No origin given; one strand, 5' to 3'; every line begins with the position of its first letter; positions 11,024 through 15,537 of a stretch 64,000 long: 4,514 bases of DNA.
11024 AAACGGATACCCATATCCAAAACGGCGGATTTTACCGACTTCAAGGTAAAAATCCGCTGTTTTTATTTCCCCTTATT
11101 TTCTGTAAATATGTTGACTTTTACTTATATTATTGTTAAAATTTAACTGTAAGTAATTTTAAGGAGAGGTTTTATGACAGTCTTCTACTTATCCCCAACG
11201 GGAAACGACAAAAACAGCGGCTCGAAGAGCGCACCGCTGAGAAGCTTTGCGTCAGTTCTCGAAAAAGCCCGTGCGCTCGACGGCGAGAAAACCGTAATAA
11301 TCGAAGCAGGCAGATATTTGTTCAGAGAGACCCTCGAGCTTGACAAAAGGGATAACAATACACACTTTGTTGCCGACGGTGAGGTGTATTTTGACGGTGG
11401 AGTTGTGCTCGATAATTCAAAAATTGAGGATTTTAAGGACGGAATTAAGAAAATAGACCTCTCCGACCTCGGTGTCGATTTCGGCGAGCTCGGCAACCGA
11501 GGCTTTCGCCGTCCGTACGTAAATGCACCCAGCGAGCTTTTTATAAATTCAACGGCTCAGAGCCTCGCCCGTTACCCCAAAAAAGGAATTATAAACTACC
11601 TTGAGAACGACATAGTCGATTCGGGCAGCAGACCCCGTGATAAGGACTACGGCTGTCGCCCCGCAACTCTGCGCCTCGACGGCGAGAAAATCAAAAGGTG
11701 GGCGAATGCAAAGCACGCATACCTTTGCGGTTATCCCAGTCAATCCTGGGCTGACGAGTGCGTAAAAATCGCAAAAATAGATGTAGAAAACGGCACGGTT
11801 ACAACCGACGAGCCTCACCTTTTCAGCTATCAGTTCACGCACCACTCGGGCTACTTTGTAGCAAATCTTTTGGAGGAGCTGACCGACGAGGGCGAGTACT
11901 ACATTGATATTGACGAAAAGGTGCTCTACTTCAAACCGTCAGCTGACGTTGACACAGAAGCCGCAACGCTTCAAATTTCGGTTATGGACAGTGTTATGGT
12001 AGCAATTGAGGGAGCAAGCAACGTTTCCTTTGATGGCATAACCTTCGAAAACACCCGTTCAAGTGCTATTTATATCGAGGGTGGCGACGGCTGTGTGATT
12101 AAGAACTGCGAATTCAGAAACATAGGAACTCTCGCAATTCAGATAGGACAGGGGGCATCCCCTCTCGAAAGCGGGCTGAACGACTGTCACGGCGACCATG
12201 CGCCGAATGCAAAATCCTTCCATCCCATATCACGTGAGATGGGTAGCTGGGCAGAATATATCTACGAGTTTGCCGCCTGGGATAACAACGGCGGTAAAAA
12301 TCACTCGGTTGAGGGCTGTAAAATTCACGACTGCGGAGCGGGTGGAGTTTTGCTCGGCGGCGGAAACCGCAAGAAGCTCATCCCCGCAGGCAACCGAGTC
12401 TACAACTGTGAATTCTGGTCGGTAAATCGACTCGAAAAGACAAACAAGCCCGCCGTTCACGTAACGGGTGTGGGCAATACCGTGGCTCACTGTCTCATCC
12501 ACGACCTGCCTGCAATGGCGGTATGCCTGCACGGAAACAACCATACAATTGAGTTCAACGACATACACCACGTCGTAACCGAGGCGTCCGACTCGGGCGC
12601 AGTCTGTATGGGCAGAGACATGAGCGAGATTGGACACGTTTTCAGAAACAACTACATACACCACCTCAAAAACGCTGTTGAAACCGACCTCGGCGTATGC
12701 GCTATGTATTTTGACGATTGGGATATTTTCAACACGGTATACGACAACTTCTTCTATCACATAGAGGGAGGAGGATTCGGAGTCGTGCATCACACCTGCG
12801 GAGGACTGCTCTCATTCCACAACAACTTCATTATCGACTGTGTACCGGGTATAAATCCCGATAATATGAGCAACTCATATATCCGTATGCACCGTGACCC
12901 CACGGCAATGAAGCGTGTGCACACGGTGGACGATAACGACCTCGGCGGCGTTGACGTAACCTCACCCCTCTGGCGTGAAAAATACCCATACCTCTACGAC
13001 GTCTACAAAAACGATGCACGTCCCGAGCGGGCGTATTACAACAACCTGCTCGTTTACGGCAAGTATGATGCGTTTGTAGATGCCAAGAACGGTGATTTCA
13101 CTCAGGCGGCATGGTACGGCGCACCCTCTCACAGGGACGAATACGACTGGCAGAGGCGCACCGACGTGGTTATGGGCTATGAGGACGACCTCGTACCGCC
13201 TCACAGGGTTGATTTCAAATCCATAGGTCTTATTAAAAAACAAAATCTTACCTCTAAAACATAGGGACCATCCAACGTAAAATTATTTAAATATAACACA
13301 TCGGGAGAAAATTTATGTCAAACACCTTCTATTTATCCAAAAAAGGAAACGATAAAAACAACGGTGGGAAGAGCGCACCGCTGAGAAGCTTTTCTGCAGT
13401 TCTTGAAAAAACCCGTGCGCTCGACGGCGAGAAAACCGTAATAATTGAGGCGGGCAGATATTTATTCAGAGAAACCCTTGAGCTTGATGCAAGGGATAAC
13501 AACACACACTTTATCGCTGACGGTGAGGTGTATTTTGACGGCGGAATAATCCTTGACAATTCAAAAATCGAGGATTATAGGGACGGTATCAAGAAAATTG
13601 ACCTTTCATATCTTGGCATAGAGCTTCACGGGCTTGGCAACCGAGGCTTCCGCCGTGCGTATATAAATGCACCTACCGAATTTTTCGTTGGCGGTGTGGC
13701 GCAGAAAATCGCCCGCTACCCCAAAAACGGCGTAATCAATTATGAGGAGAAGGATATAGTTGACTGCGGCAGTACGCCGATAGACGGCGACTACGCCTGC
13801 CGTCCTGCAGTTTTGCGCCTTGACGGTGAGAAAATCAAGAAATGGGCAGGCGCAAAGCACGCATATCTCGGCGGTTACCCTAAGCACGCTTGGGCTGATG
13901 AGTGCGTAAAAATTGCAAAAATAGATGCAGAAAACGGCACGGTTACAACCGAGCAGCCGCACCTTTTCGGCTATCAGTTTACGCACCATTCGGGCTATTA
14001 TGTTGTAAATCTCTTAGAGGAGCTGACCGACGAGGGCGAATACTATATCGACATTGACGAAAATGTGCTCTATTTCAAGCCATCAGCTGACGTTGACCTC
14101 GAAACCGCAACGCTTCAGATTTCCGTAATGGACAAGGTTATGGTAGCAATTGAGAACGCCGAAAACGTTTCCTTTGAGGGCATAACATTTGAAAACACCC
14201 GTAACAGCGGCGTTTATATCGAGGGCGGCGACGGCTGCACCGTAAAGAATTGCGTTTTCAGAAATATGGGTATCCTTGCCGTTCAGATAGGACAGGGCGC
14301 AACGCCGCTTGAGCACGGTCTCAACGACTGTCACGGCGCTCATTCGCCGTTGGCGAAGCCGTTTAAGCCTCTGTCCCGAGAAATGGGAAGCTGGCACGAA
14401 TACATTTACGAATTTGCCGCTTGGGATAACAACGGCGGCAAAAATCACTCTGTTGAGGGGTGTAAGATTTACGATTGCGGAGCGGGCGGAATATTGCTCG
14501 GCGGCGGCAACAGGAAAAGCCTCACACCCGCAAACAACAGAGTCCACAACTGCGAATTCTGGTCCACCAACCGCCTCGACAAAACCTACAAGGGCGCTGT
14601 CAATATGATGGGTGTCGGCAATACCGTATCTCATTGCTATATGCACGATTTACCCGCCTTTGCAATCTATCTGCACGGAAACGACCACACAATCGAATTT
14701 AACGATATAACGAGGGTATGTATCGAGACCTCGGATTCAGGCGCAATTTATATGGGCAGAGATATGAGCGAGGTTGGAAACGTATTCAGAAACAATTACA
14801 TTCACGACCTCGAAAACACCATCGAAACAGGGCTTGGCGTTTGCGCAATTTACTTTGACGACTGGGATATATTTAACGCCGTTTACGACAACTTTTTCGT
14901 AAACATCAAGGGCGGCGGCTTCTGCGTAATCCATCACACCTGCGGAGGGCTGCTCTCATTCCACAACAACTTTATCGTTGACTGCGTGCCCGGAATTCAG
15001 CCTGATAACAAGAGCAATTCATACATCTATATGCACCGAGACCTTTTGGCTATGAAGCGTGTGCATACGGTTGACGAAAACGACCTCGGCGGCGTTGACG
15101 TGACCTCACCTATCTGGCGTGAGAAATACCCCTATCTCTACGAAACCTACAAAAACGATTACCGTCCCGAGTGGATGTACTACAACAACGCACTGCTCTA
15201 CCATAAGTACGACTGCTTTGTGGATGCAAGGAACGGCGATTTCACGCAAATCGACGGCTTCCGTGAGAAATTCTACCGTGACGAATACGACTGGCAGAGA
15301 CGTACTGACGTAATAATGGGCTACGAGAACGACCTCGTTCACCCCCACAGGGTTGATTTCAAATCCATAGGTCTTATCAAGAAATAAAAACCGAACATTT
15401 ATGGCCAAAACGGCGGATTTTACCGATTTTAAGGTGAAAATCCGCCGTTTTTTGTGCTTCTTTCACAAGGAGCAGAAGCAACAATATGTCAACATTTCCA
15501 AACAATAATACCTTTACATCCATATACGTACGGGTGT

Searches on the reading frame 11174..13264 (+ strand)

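Call 5: search_protein_families(library=pfam, proteins=[window:11174-13264:+], max_evalue=0.001)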
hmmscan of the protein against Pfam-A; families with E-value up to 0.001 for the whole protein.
window:11174-13264:+ (696 aa): 2 families
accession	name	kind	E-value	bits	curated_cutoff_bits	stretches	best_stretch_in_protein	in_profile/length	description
PF13229.12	Beta_helix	-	1e-15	58.2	25.9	2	375-552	9-157/158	Right handed beta helix region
PF07602.17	DUF1565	-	0.00062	19.6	20.3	0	9-48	2-38/257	Protein of unknown function (DUF1565)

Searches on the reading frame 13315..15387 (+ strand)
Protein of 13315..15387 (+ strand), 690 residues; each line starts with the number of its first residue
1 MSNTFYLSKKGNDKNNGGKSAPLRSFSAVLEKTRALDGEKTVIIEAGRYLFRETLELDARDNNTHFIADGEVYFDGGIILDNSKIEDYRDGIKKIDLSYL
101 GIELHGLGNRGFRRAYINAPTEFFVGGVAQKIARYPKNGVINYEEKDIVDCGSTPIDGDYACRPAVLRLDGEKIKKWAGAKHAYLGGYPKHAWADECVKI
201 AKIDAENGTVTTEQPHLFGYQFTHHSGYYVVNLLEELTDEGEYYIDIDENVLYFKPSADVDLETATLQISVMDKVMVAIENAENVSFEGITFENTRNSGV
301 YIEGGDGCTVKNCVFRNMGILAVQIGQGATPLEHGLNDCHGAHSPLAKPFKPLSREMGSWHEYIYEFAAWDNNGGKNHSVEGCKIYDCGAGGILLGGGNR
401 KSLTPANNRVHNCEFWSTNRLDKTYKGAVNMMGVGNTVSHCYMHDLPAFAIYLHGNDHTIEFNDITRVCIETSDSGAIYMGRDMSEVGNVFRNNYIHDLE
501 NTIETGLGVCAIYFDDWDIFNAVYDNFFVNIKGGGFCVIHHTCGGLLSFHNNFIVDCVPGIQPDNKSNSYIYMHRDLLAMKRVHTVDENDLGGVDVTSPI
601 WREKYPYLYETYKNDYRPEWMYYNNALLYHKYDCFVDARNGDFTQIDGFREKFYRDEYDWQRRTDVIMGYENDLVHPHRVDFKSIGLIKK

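Call 5: search_protein_families(library=pfam, proteins=[window:13315-15387:+], max_evalue=0.001)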
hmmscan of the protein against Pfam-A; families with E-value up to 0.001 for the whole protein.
window:13315-15387:+ (690 aa): 2 families
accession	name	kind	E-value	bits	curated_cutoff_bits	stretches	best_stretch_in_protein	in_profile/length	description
PF13229.12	Beta_helix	-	2.5e-16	60.1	25.9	2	376-553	9-157/158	Right handed beta helix region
PF05048.19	NosD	-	3e-05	24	23.6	0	272-320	38-85/212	Periplasmic copper-binding protein (NosD)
